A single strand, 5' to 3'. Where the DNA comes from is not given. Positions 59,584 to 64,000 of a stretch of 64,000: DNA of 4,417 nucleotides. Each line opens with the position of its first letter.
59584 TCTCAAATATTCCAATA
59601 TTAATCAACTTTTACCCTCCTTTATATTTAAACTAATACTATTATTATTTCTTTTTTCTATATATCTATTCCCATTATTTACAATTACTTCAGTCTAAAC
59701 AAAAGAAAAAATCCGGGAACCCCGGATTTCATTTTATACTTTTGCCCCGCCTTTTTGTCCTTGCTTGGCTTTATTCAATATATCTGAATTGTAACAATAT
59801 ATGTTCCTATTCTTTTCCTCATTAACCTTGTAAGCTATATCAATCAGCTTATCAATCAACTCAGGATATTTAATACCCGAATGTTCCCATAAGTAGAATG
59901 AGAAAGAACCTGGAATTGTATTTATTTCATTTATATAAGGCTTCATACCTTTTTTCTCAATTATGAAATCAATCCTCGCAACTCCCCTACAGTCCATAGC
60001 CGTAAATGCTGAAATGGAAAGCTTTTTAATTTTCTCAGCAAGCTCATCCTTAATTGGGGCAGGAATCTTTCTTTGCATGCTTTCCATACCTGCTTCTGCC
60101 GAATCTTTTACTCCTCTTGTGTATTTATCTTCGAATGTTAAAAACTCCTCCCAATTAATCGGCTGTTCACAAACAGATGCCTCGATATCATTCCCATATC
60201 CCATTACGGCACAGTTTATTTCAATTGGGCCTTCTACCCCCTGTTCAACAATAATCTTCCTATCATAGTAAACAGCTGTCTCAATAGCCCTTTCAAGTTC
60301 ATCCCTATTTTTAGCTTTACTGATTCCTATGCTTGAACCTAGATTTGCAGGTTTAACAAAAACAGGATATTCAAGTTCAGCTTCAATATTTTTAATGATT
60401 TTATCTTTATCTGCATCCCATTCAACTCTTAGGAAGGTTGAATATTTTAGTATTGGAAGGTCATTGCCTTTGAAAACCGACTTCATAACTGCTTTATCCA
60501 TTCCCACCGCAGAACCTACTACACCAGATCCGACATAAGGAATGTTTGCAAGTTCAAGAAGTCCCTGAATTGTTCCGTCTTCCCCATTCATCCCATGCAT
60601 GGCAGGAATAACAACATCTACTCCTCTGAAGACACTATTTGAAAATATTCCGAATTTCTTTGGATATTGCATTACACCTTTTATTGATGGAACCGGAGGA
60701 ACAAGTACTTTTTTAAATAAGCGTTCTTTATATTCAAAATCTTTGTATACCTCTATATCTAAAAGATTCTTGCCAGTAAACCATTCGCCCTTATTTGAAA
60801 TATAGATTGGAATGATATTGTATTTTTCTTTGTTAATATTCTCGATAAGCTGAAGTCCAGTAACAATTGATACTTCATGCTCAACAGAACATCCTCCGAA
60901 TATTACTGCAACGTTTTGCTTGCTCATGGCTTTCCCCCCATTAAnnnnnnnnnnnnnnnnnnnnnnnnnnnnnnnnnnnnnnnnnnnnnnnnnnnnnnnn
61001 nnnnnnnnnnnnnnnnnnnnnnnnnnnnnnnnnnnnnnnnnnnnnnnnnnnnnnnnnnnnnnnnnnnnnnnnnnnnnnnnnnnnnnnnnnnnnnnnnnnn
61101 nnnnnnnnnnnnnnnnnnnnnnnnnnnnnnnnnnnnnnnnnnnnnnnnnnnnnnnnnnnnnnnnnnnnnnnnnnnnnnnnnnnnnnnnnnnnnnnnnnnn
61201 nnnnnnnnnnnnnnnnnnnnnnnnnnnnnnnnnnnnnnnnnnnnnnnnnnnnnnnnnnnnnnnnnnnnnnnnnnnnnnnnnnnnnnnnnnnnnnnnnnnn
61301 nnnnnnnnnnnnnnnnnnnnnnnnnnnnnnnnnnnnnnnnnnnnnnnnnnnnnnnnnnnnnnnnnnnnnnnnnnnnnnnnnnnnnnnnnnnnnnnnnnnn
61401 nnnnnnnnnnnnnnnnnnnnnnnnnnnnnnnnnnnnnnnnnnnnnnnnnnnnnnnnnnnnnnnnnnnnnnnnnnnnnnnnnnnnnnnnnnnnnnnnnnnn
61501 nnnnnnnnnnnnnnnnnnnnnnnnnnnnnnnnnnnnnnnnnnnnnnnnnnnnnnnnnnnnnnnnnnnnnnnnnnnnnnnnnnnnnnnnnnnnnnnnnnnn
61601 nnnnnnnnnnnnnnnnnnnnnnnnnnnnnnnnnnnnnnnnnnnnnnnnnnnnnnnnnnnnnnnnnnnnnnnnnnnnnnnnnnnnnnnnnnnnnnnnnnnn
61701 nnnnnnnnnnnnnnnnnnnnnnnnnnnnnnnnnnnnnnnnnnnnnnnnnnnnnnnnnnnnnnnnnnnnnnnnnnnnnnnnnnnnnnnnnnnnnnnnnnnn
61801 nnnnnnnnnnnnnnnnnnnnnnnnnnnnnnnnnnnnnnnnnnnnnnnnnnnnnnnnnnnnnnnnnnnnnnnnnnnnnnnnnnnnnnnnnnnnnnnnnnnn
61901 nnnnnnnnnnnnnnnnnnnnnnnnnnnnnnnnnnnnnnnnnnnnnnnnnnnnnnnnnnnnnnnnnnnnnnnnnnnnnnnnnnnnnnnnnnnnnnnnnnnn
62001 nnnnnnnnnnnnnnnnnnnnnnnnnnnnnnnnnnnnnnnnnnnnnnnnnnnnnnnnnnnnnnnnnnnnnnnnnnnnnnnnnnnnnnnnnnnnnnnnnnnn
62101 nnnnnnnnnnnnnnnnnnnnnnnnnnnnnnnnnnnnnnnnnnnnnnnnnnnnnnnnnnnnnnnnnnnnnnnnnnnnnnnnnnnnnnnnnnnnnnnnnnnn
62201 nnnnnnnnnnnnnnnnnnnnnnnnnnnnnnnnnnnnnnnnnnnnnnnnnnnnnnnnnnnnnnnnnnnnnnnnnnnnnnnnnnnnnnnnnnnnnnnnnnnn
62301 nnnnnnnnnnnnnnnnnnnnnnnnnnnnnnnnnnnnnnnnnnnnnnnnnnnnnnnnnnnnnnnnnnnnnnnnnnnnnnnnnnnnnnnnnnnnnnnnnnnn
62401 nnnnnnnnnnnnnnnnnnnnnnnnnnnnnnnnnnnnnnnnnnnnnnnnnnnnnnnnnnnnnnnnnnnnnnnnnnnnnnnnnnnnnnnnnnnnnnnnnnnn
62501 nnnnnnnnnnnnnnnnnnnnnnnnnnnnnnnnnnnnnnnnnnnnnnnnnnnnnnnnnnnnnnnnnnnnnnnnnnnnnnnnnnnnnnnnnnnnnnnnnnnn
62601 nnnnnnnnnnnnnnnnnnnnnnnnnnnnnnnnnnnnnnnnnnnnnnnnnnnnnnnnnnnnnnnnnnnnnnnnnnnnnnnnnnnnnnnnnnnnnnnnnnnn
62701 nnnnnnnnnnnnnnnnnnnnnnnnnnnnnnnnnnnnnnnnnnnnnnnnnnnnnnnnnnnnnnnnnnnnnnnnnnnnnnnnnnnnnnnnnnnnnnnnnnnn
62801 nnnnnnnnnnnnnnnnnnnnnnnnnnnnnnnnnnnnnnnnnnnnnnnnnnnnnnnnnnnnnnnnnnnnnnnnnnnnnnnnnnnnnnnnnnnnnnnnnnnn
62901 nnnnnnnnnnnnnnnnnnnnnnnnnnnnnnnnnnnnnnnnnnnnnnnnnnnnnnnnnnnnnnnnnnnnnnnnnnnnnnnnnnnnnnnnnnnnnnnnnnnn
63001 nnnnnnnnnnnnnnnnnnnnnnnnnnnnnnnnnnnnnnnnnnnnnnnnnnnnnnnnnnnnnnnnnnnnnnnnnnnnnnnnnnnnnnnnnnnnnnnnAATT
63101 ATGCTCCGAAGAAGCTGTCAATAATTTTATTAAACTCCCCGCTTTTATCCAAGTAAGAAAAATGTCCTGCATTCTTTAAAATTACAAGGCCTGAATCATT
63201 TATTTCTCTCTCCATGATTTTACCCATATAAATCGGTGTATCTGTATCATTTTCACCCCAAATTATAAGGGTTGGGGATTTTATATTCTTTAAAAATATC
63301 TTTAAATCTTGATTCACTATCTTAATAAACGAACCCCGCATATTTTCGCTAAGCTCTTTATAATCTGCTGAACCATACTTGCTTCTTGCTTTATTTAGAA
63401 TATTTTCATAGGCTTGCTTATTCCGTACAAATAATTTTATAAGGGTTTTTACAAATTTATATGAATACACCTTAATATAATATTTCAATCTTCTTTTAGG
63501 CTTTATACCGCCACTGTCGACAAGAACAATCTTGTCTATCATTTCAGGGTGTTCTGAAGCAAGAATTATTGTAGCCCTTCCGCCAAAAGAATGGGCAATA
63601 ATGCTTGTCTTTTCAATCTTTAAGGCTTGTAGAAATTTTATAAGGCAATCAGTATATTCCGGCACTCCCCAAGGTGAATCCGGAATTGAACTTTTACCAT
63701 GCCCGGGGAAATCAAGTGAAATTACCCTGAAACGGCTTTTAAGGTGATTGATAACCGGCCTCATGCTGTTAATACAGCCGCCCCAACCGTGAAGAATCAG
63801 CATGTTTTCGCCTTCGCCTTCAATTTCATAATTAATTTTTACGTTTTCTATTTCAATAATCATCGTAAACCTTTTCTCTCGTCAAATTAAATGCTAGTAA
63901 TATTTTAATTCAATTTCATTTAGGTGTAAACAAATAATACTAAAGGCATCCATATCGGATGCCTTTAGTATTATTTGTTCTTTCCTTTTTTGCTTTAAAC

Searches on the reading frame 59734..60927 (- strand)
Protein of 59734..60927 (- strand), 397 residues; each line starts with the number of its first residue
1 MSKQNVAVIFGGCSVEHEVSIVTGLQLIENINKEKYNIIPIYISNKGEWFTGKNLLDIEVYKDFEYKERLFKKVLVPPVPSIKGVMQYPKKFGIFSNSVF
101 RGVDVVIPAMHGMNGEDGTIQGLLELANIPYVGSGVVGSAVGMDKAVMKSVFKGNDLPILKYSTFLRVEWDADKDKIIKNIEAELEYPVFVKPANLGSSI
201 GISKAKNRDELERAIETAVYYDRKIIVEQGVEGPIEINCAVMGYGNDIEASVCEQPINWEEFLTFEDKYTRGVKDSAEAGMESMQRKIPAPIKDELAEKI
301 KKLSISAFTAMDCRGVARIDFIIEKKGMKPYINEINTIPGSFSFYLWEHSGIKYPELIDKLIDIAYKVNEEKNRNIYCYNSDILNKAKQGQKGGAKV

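Call 76: search_protein_families(library=pfam, proteins=[window:59734-60927:-], max_evalue=0.00001)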
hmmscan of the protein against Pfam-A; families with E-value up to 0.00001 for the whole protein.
window:59734-60927:- (397 aa): 3 families
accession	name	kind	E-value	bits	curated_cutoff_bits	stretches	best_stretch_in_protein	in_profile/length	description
PF07478.18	Dala_Dala_lig_C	-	7.1e-55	186.1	24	1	152-363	2-204/204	D-ala D-ala ligase C-terminus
PF01820.27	Dala_Dala_lig_N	-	3.1e-34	118.5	34.6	1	5-134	1-121/121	D-ala D-ala ligase N-terminus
PF02786.22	CPSase_L_D2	-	3.8e-07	30.3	19.8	0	180-254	32-112/211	Carbamoyl-phosphate synthase L chain, ATP binding domain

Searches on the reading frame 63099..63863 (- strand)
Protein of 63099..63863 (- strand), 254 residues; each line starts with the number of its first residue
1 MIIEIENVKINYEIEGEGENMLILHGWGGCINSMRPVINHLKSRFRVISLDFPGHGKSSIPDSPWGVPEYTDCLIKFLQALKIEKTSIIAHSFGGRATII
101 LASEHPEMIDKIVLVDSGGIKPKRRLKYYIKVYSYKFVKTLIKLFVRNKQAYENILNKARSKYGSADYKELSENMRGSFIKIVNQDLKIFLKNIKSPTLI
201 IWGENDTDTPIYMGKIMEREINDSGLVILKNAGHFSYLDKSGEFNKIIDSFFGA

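Call 76: search_protein_families(library=pfam, proteins=[window:63099-63863:-], max_evalue=0.00001)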
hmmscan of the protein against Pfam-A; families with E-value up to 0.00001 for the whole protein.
window:63099-63863:- (254 aa): 5 families
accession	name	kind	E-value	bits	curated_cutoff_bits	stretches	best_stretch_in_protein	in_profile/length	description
PF00561.26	Abhydrolase_1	-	5.9e-29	101.9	25.8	1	21-240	3-244/245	alpha/beta hydrolase fold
PF12697.13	Abhydrolase_6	-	1.5e-15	58.9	26.3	1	22-245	2-215/217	Alpha/beta hydrolase family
PF12146.15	Hydrolase_4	-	3.6e-09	36.7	27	1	21-220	7-216/239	Serine aminopeptidase, S33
PF06342.18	DUF1057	-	4.9e-07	29.5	21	1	24-153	41-171/297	Alpha/beta hydrolase of unknown function (DUF1057)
PF08386.16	Abhydrolase_4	-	7.5e-06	26.4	21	0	195-252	34-91/103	TAP-like protein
